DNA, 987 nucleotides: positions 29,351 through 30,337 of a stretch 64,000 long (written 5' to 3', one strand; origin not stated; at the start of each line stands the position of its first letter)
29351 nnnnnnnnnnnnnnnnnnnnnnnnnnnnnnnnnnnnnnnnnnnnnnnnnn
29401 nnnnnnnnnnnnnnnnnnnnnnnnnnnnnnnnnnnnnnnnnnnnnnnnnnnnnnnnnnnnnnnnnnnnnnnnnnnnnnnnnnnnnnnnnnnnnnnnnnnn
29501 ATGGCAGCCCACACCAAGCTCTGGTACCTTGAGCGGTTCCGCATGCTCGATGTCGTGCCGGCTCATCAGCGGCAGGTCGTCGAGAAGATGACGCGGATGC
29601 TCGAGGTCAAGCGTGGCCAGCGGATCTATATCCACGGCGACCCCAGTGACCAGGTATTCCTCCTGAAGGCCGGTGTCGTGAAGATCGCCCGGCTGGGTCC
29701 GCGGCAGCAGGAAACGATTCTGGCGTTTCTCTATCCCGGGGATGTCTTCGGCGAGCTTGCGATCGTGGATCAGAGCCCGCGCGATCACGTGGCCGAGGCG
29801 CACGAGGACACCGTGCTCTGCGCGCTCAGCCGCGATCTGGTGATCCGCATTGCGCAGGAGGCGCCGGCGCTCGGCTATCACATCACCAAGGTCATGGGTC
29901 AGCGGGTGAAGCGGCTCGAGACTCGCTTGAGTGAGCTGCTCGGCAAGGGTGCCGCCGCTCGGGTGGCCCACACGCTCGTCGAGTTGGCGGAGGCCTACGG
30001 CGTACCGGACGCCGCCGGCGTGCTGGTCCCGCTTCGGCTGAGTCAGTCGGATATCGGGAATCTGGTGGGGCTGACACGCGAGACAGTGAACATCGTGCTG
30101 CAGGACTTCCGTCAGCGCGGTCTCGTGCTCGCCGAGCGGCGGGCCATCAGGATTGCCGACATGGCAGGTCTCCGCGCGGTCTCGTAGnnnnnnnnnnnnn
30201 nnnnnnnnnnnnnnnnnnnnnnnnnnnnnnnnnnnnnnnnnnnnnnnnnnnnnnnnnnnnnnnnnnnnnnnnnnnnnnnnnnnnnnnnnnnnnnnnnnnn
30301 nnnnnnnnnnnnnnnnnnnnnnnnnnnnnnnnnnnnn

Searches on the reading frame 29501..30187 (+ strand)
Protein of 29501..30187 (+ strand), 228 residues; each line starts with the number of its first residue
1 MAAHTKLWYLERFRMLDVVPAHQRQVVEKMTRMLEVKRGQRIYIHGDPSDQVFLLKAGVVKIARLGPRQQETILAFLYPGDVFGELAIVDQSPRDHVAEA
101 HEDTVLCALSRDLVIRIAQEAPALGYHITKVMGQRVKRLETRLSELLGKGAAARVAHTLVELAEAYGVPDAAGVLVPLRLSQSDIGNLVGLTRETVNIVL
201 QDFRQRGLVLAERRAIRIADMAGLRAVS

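Call 8: search_protein_families(library=pfam, proteins=[window:29501-30187:+])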
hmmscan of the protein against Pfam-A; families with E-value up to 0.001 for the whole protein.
window:29501-30187:+ (228 aa): 3 families
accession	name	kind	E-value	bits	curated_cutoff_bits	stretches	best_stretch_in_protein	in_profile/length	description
PF00027.35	cNMP_binding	-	9.1e-19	67.7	27.5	1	35-119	3-87/89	Cyclic nucleotide-binding domain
PF13545.12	HTH_Crp_2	-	4.8e-18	65.3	27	1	153-226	1-69/70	Crp-like helix-turn-helix domain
PF00325.26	Crp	-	7.6e-10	38.8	21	1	178-208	1-31/32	Bacterial regulatory proteins, crp family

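Call 13: search_protein_families(library=ncbifam, proteins=[window:29501-30187:+])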
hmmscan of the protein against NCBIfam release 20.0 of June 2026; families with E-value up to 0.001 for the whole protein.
window:29501-30187:+ (228 aa): 12 families
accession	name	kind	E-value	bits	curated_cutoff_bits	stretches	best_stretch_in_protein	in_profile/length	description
TIGR03697.1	NtcA_cyano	equivalog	3.3e-21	75.9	244.95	1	39-220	1-184/193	global nitrogen regulator NtcA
NF008732.0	PRK11753.1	equivalog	3.1e-20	72.6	266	1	40-218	32-210/214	cAMP-activated global transcriptional regulator CRP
NF008365.0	PRK11161.1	subfamily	1.5e-19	70.3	228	1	30-226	46-241/250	fumarate/nitrate reduction transcriptional regulator Fnr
NF052518.1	TransRegLdrP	equivalog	5.6e-15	55.9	300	1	34-225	2-185/195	transcriptional regulator LdrP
NF050806.1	TransRegFixKCaul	equivalog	2.1e-14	53.3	300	1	29-227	21-213/215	transcriptional regulator FixK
NF053664.1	TransRegPtrACyano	equivalog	7.5e-14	51.5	300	1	49-212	27-183/196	Crp/Fnr family transcriptional regulator PtrA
NF010499.0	PRK13918.1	equivalog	6.1e-13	48.7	274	1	29-226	10-199/205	CRP/FNR family transcriptional regulator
NF041163.2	encap_f2b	equivalog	2.1e-09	37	400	1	30-137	94-202/450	family 2B encapsulin nanocompartment shell protein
NF045989.1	TransRegFnrLRhodb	equivalog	1.5e-08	34.2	300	1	26-225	31-232/245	transcriptional regulator FnrL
NF006901.0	PRK09392.1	equivalog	4.1e-07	29.6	211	1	40-225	39-218/236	transcriptional activator FtrB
NF058543.1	ActPatMycb56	equivalog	0.00014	20.8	460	1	28-135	16-121/317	acetyltransferase Pat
NF050815.1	TransActFtrBCaul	equivalog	0.00034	20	300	1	10-196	8-192/251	transcriptional activator FtrB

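Call 15: find_homologous_proteins(query=window:29501-30187:+)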
Query window:29501-30187:+ (228 aa): 339 proteins with E <= 0.001 among 3144 candidates; the best 120 are listed.
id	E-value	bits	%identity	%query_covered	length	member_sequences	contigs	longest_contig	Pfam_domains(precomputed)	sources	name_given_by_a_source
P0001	1.0e-138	478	99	100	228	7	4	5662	PF13545.13,PF00027.36,PF00325.27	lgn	-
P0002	4.2e-119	414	85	100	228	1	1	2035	PF13545.13,PF00027.36,PF00325.27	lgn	-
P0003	3.2e-114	398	81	100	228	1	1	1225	PF13545.13,PF00027.36,PF00325.27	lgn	-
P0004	1.0e-106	373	75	100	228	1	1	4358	PF13545.13,PF00027.36,PF00325.27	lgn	-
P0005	2.5e-105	369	74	100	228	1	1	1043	PF13545.13,PF00027.36,PF00325.27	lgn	-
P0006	1.6e-103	363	72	100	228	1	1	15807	PF13545.13,PF00027.36,PF00325.27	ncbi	-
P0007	1.9e-103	363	72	100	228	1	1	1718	PF13545.13,PF00027.36,PF00325.27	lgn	-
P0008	2.3e-103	362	71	100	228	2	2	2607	PF13545.13,PF00027.36,PF00325.27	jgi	jgi:CRP-like cAMP-binding protein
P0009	7.0e-103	361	73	100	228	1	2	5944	PF13545.13,PF00027.36,PF00325.27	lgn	-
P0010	1.0e-102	360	71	100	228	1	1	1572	PF13545.13,PF00027.36,PF00325.27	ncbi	-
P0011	1.0e-102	360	72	100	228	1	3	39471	PF13545.13,PF00027.36,PF00325.27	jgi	jgi:CRP-like cAMP-binding protein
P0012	2.0e-102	359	72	100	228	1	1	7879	PF13545.13,PF00027.36,PF00325.27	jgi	jgi:CRP-like cAMP-binding protein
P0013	2.3e-102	359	72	100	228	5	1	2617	PF13545.13,PF00027.36,PF00325.27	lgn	-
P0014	2.6e-102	359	71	100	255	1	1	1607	PF13545.13,PF00027.36,PF00325.27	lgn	-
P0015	2.9e-102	359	72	100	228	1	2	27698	PF13545.13,PF00027.36,PF00325.27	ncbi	-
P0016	3.1e-102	359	71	100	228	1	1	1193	PF13545.13,PF00027.36,PF00325.27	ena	-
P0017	3.4e-102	359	71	100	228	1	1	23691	PF13545.13,PF00027.36,PF00325.27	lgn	-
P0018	5.0e-102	358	71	100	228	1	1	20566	PF13545.13,PF00027.36,PF00325.27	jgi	jgi:CRP-like cAMP-binding protein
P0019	5.8e-102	358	71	100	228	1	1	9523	PF13545.13,PF00027.36,PF00325.27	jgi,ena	jgi:CRP-like cAMP-binding protein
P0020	7.0e-102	358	72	100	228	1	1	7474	PF13545.13,PF00027.36,PF00325.27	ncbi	-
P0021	8.5e-102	357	71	100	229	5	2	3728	PF13545.13,PF00027.36,PF00325.27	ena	-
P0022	3.3e-101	355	71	100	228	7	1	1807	PF13545.13,PF00027.36,PF00325.27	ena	-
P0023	3.4e-101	355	70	100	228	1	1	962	PF13545.13,PF00027.36,PF00325.27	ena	-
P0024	4.4e-101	355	70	100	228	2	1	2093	PF13545.13,PF00027.36,PF00325.27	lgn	-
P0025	6.0e-101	354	70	100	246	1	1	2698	PF13545.13,PF00027.36,PF00325.27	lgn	-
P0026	7.7e-101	354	72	100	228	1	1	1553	PF13545.13,PF00027.36,PF00325.27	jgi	jgi:CRP-like cAMP-binding protein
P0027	1.0e-100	354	71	100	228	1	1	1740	PF13545.13,PF00027.36,PF00325.27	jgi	jgi:CRP/FNR family cyclic AMP-dependent transcriptional regulator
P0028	1.0e-100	354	72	100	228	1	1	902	PF13545.13,PF00027.36,PF00325.27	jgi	jgi:CRP-like cAMP-binding protein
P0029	1.6e-100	353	69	100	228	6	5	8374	PF13545.13,PF00027.36,PF00325.27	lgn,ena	-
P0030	1.9e-100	353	71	100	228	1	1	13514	PF13545.13,PF00027.36,PF00325.27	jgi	jgi:CRP/FNR family cyclic AMP-dependent transcriptional regulator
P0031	1.9e-100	353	71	100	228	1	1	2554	PF13545.13,PF00027.36,PF00325.27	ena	-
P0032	2.3e-100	353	72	100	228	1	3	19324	PF13545.13,PF00027.36,PF00325.27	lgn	-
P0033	4.3e-100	352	71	100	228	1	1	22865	PF13545.13,PF00027.36,PF00325.27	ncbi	-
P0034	5.2e-100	351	69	100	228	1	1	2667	PF13545.13,PF00027.36,PF00325.27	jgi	jgi:CRP/FNR family transcriptional regulator, cyclic AMP receptor protein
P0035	6.4e-100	351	70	100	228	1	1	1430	PF13545.13,PF00027.36,PF00325.27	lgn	-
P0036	6.8e-100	351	72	100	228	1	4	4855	PF13545.13,PF00027.36,PF00325.27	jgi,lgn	jgi:CRP-like cAMP-binding protein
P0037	6.9e-100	351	70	100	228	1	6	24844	PF13545.13,PF00027.36,PF00325.27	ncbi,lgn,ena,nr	ncbi:MAG TPA: Crp/Fnr family transcriptional regulator [Vicinamibacterales bacterium]|nr:Crp/Fnr fam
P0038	7.1e-100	351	70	100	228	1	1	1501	PF13545.13,PF00027.36,PF00325.27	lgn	-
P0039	7.7e-100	351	71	100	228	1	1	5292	PF13545.13,PF00027.36,PF00325.27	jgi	jgi:CRP/FNR family transcriptional regulator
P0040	8.4e-100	351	69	100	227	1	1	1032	PF13545.13,PF00027.36,PF00325.27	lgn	-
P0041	9.7e-100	351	70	100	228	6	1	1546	PF13545.13,PF00027.36,PF00325.27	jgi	jgi:CRP/FNR family cyclic AMP-dependent transcriptional regulator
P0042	1.2e-99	350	68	100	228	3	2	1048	PF13545.13,PF00027.36,PF00325.27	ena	-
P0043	1.4e-99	350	71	100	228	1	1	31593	PF13545.13,PF00027.36,PF00325.27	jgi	jgi:CRP/FNR family transcriptional regulator, cyclic AMP receptor protein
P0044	2.0e-99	349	70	100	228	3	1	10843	PF13545.13,PF00027.36,PF00325.27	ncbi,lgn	ncbi:MAG: Crp/Fnr family transcriptional regulator [Vicinamibacterales bacterium]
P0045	3.7e-99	349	68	100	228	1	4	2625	PF13545.13,PF00027.36,PF00325.27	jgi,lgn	jgi:CRP-like cAMP-binding protein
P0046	5.0e-99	348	69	100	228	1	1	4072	PF13545.13,PF00027.36,PF00325.27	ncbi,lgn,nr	ncbi:MAG: Crp/Fnr family transcriptional regulator [Acidobacteria bacterium]|nr:Crp/Fnr family trans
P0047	5.5e-99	348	71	100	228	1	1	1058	PF13545.13,PF00027.36,PF00325.27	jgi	jgi:CRP-like cAMP-binding protein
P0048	6.1e-99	348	71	100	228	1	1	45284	PF13545.13,PF00027.36,PF00325.27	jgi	jgi:CRP/FNR family cyclic AMP-dependent transcriptional regulator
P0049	6.4e-99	348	70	100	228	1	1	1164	PF13545.13,PF00027.36,PF00325.27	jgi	jgi:CRP/FNR family cyclic AMP-dependent transcriptional regulator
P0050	6.6e-99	348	71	100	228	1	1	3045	PF13545.13,PF00027.36,PF00325.27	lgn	-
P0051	8.4e-99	347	71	100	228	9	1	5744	PF13545.13,PF00027.36,PF00325.27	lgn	-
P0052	1.0e-98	347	70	100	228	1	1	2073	PF13545.13,PF00027.36,PF00325.27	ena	-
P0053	1.2e-98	347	71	100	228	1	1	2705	PF13545.13,PF00027.36,PF00325.27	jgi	jgi:CRP-like cAMP-binding protein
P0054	1.3e-98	347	70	100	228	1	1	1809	PF13545.13,PF00027.36,PF00325.27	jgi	jgi:CRP/FNR family transcriptional regulator, cyclic AMP receptor protein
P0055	1.3e-98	347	70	100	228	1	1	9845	PF13545.13,PF00027.36,PF00325.27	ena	-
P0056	1.6e-98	347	70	100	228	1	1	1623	PF13545.13,PF00027.36,PF00325.27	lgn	-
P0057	1.6e-98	347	71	100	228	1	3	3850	PF13545.13,PF00027.36,PF00325.27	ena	-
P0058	1.7e-98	346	70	100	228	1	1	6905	PF13545.13,PF00027.36,PF00325.27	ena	-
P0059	2.2e-98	346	70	100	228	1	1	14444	PF13545.13,PF00027.36,PF00325.27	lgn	-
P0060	2.5e-98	346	70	100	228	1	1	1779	PF13545.13,PF00027.36,PF00325.27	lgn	-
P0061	3.8e-98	345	68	100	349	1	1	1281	PF13545.13,PF00027.36,PF00325.27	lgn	-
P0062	4.4e-98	345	70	100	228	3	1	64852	PF13545.13,PF00027.36,PF00325.27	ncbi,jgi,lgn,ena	-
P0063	5.8e-98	345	70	100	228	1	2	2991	PF13545.13,PF00027.36,PF00325.27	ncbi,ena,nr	ncbi:MAG TPA: Crp/Fnr family transcriptional regulator [Terriglobales bacterium]|nr:Crp/Fnr family t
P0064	7.5e-98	344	71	100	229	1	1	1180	PF13545.13,PF00027.36,PF00325.27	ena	-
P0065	8.1e-98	344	69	100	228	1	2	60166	PF13545.13,PF00027.36,PF00325.27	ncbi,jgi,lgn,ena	-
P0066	8.3e-98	344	70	100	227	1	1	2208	PF13545.13,PF00027.36,PF00325.27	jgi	-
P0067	9.3e-98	344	68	100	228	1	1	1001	PF13545.13,PF00027.36,PF00325.27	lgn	-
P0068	1.2e-97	344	68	100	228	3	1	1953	PF13545.13,PF00027.36,PF00325.27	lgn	-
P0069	2.8e-97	342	70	100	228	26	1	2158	PF13545.13,PF00027.36,PF00325.27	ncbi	-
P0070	4.7e-97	342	69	100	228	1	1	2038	PF13545.13,PF00027.36,PF00325.27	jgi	jgi:CRP-like cAMP-binding protein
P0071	5.8e-97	341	69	100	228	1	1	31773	PF13545.13,PF00027.36,PF00325.27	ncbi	-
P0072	6.5e-97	341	68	100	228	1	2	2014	PF13545.13,PF00027.36,PF00325.27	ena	-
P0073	7.2e-97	341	69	100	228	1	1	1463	PF13545.13,PF00027.36,PF00325.27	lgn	-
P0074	1.3e-96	340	69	100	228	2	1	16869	PF13545.13,PF00027.36,PF00325.27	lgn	-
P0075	1.4e-96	340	70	100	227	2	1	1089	PF13545.13,PF00027.36,PF00325.27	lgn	-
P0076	1.4e-96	340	70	100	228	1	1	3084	PF13545.13,PF00027.36,PF00325.27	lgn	-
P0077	1.9e-96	340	69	100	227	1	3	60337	PF13545.13,PF00027.36,PF00325.27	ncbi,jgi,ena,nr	ncbi:MAG TPA: Crp/Fnr family transcriptional regulator [Vicinamibacterales bacterium]|nr:Crp/Fnr fam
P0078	2.2e-96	340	70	100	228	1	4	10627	PF13545.13,PF00027.36,PF00325.27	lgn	-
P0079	3.8e-96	339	69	100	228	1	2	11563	PF13545.13,PF00027.36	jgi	jgi:CRP/FNR family transcriptional regulator, cyclic AMP receptor protein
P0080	4.2e-96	339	68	100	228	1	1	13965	PF13545.13,PF00027.36,PF00325.27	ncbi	-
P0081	9.2e-96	338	67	100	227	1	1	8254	PF13545.13,PF00027.36,PF00325.27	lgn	-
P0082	1.4e-95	337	68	100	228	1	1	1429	PF13545.13,PF00027.36,PF00325.27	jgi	-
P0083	1.5e-95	337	69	100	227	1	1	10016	PF13545.13,PF00027.36,PF00325.27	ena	-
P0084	1.9e-95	336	68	100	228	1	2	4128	PF13545.13,PF00027.36,PF00325.27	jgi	jgi:CRP/FNR family cyclic AMP-dependent transcriptional regulator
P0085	2.0e-95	336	68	100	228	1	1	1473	PF13545.13,PF00027.36,PF00325.27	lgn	-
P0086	2.3e-95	336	68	100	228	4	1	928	PF13545.13,PF00027.36,PF00325.27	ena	-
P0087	2.6e-95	336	69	100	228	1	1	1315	PF13545.13,PF00027.36,PF00325.27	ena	-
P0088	6.0e-95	335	67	100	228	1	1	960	PF13545.13,PF00027.36,PF00325.27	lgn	-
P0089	9.3e-95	334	68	100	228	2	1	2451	PF13545.13,PF00027.36,PF00325.27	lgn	-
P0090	2.0e-94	333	68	100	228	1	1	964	PF13545.13,PF00027.36,PF00325.27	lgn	-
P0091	3.1e-94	333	68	100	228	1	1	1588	PF13545.13,PF00027.36,PF00325.27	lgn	-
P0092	5.4e-94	332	68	100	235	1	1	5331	PF13545.13,PF00027.36,PF00325.27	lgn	-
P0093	6.9e-94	331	67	100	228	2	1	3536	PF13545.13,PF00027.36,PF00325.27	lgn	-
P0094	7.5e-94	331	67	100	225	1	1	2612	PF13545.13,PF00027.36,PF00325.27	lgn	-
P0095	1.0e-93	331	66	100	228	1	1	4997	PF13545.13,PF00027.36,PF00325.27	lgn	-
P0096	1.2e-93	331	67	100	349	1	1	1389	PF13192.13,PF06764.18,PF13545.13,PF00027.36,PF00325.27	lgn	-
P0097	1.4e-93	330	69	100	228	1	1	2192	PF13545.13,PF00027.36,PF00325.27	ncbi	-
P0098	2.1e-93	330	67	100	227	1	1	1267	PF13545.13,PF00027.36,PF00325.27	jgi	jgi:CRP-like cAMP-binding protein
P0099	2.3e-93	330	73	93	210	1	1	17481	PF13545.13,PF00027.36,PF00325.27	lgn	-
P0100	2.9e-93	329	66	100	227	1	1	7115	PF13545.13,PF00027.36,PF00325.27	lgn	-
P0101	3.8e-93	329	65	100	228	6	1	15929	PF13545.13,PF00027.36,PF00325.27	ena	-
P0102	4.8e-93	329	67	100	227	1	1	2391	PF13545.13,PF00027.36,PF00325.27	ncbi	-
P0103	6.1e-93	328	67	100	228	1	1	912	PF13545.13,PF00027.36,PF00325.27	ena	-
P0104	7.2e-93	328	66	100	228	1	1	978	PF13545.13,PF00027.36,PF00325.27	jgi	jgi:CRP-like cAMP-binding protein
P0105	7.9e-93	328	70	94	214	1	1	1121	PF13545.13,PF00027.36,PF00325.27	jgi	jgi:CRP-like cAMP-binding protein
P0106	9.9e-93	328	65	100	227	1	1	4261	PF13545.13,PF00027.36,PF00325.27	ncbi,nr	ncbi:MAG: Crp/Fnr family transcriptional regulator [Acidobacteria bacterium]|nr:Crp/Fnr family trans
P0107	1.4e-92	327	67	100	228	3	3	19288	PF13545.13,PF00027.36,PF00325.27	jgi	jgi:CRP/FNR family cyclic AMP-dependent transcriptional regulator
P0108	1.5e-92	327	66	100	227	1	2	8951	PF13545.13,PF00027.36,PF00325.27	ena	-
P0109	2.4e-92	326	65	100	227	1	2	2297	PF13545.13,PF00027.36,PF00325.27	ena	-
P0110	3.9e-92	326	67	100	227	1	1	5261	PF13545.13,PF00027.36,PF00325.27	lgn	-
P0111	5.6e-92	325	65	100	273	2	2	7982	PF13545.13,PF00027.36,PF00325.27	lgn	-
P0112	6.2e-92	325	67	100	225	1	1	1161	PF13545.13,PF00027.36,PF00325.27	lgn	-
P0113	1.3e-91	324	65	100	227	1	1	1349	PF13545.13,PF00027.36,PF00325.27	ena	-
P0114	1.6e-91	324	65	100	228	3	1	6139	PF13545.13,PF00027.36,PF00325.27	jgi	jgi:CRP-like cAMP-binding protein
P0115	2.1e-91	323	67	100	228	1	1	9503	PF13545.13,PF00027.36,PF00325.27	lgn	-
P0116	2.1e-91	323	66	100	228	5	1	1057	PF13545.13,PF00027.36,PF00325.27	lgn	-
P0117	2.4e-91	323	64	100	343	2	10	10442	PF13192.13,PF13545.13,PF00027.36,PF00325.27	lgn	-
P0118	3.0e-91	323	67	100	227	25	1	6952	PF13545.13,PF00027.36,PF00325.27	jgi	-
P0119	3.1e-91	323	64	100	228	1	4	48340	PF13545.13,PF00027.36,PF00325.27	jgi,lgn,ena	-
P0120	4.1e-91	322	72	90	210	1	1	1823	PF13545.13,PF00027.36,PF00325.27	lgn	-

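Call 16: find_related_loci(query=window:29501-30187:+, collection=genome_contigs, flank=10000)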
Query window:29501-30187:+ (228 aa) in genome_contigs; peptide patterns used: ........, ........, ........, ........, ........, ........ (x = any residue, [..] = any of these).
239 stretches matched a pattern; 16 encode a relative of the query (tblastn E <= 1e-3); 16 distinct loci.
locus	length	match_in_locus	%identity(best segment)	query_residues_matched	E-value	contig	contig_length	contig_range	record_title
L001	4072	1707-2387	69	1-227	1e-107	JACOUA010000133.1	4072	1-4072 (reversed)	MAG: Acidobacteria bacterium isolate NC_groundwater_58_Pr7_S-0.65um_66_18 FFV18_Sp65_scaffold_119184, whole genome shotg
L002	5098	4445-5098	70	1-218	4e-99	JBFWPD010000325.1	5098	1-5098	MAG: Vicinamibacterales bacterium isolate CA_2019_TPBF_151 NODE_62499_length_5098_cov_2.239388_TPBF, whole genome shotgu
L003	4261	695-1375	65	1-228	7e-97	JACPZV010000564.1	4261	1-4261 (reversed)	MAG: Acidobacteria bacterium isolate NC_groundwater_899_Pr1_S-0.2um_65_15 Montesol18-Sp2_coassembly_scaffold_1299476, wh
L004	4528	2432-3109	66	1-227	5e-94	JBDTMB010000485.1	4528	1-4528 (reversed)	MAG: Vicinamibacterales bacterium isolate cluster3_bin.116 NODE_112707_length_4528_cov_4.748938, whole genome shotgun se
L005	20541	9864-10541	66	1-227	3e-93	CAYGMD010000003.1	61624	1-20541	MAG TPA_asm: uncultured Acidobacterium sp. isolate ERP113451_co6_2 genome assembly, contig: NODE_56_length_61624_cov_15.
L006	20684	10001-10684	61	1-228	3e-91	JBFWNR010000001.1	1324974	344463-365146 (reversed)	MAG: Vicinamibacterales bacterium isolate CA_2019_TPBF_117 NODE_20_length_1324974_cov_11.223935_TPBF, whole genome shotg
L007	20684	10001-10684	61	1-228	3e-91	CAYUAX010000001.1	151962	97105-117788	MAG TPA_asm: uncultured Bifidobacteriaceae bacterium isolate binchicken_co311_36 genome assembly, contig: NODE_169_lengt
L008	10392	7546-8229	71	1-228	7e-111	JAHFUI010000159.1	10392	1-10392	MAG: Acidobacteria bacterium isolate nzgw76 NODE_8143_length_10393_cov_8.045658, whole genome shotgun sequence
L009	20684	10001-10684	51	1-228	1e-61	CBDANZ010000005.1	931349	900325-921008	MAG: Vicinamibacterales bacterium isolate 4324dceb-4a34-44c6-a01a-c64cd291e731 genome assembly, contig: contig_5, whole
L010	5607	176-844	43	5-227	5e-57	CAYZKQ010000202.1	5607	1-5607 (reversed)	MAG TPA_asm: uncultured Vicinamibacterales bacterium isolate binchicken_co30_140 genome assembly, contig: NODE_7806_leng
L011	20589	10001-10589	55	31-227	1e-61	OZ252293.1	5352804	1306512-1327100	MAG: Vicinamibacterales bacterium isolate 08279705-4e20-409b-9ee9-4721abb0d863 genome assembly, chromosome: 1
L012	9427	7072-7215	71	1-48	3e-17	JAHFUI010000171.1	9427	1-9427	MAG: Acidobacteria bacterium isolate nzgw76 NODE_9896_length_9428_cov_7.511980, whole genome shotgun sequence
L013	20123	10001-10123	76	187-227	5e-12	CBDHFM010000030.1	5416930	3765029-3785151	MAG: Vicinamibacterales bacterium isolate 1df3f988-940b-40e8-83c1-45d71c881355 genome assembly, contig: chromosome_14, w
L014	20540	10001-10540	25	42-216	7e-8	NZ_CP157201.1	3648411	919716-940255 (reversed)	Pseudoxanthomonas mexicana strain SDU_PSEU2 chromosome, complete genome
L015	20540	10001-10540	25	42-216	6e-7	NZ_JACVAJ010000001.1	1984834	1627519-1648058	Pseudoxanthomonas sp. PXM01 NODE_1_length_1984834_cov_39.959631, whole genome shotgun sequence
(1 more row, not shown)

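Call 18: find_encoding_contigs(protein=P0062, flank=10000, max_places=2)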
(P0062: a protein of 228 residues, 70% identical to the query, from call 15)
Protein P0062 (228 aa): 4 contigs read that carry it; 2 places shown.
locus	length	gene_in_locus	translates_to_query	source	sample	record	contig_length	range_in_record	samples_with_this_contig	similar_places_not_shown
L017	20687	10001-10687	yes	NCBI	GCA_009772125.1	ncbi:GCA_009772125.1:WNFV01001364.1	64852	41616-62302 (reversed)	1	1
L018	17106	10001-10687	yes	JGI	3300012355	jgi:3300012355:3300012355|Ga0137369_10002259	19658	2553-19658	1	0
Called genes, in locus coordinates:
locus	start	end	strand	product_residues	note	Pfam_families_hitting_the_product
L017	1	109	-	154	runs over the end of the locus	-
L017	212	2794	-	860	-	PF04055:Radical_SAM, PF13489:Methyltransf_23 (weak), PF01209:Ubie_methyltran, PF08241:Methyltransf_11, PF08242:Methyltransf_12 (weak), PF13649:Methyltransf_25, PF13847:Methyltransf_31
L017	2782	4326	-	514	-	PF01134:GIDA (weak), PF01262:AlaDh_PNT_C (faint), PF03486:HI0933_like (faint), PF07992:Pyr_redox_2, PF12831:FAD_oxidored (weak), PF13738:Pyr_redox_3 (weak), PF00070:Pyr_redox, PF02852:Pyr_redox_dim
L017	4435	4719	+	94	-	PF07884:VKOR (weak)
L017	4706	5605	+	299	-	PF04116:FA_hydroxylase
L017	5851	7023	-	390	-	PF09837:DUF2064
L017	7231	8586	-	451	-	PF07992:Pyr_redox_2, PF13738:Pyr_redox_3 (weak), PF00070:Pyr_redox, PF02852:Pyr_redox_dim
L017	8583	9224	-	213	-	PF11376:DUF3179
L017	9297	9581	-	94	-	PF11376:DUF3179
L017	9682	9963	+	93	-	PF06764:DUF1223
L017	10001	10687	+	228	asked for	PF00027:cNMP_binding, PF13545:HTH_Crp_2, PF00325:Crp (weak)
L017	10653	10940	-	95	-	-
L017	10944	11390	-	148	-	PF07355:GRDB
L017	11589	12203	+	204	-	PF13505:OMP_b-brl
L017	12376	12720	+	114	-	-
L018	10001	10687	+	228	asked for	PF00027:cNMP_binding, PF13545:HTH_Crp_2, PF00325:Crp (weak)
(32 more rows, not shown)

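Call 19: find_encoding_contigs(protein=P0077, flank=10000, max_places=2)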
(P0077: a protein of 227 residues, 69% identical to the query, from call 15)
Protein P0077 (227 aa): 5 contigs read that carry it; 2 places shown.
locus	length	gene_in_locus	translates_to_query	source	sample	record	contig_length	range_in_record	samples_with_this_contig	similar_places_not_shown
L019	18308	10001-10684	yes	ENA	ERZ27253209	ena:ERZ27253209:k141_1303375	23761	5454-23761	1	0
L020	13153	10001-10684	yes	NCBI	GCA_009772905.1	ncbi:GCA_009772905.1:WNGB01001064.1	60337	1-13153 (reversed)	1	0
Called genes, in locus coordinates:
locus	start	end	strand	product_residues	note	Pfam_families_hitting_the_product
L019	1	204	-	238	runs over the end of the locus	PF07386:DUF1499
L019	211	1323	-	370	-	PF01384:PHO4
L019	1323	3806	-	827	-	PF04055:Radical_SAM, PF01209:Ubie_methyltran, PF13489:Methyltransf_23 (weak), PF13847:Methyltransf_31, PF08241:Methyltransf_11, PF08242:Methyltransf_12, PF13649:Methyltransf_25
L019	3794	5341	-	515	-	PF01134:GIDA (faint), PF01262:AlaDh_PNT_C (faint), PF01266:DAO (faint), PF07992:Pyr_redox_2, PF12831:FAD_oxidored (weak), PF13738:Pyr_redox_3 (weak), PF00070:Pyr_redox, PF02852:Pyr_redox_dim, +2 more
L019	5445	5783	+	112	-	-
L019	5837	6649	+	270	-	PF04116:FA_hydroxylase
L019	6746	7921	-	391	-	PF09837:DUF2064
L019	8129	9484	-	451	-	PF07992:Pyr_redox_2, PF13738:Pyr_redox_3 (weak), PF00070:Pyr_redox, PF02852:Pyr_redox_dim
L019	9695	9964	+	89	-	PF06764:DUF1223 (weak)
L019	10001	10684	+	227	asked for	PF00027:cNMP_binding, PF13545:HTH_Crp_2, PF00325:Crp (weak)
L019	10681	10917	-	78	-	-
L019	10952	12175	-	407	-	-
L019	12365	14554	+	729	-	PF00930:DPPIV_N (faint), PF07676:PD40 (weak), PF26549:Tricorn_N, PF07676:PD40 (weak), PF26549:Tricorn_N, PF26550:Tricorn_2nd, PF26549:Tricorn_N, PF07676:PD40 (weak)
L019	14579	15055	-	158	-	PF11158:DUF2938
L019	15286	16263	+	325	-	PF12625:Arabinose_bd, PF12833:HTH_18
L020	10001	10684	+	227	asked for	PF00027:cNMP_binding, PF13545:HTH_Crp_2, PF00325:Crp (weak)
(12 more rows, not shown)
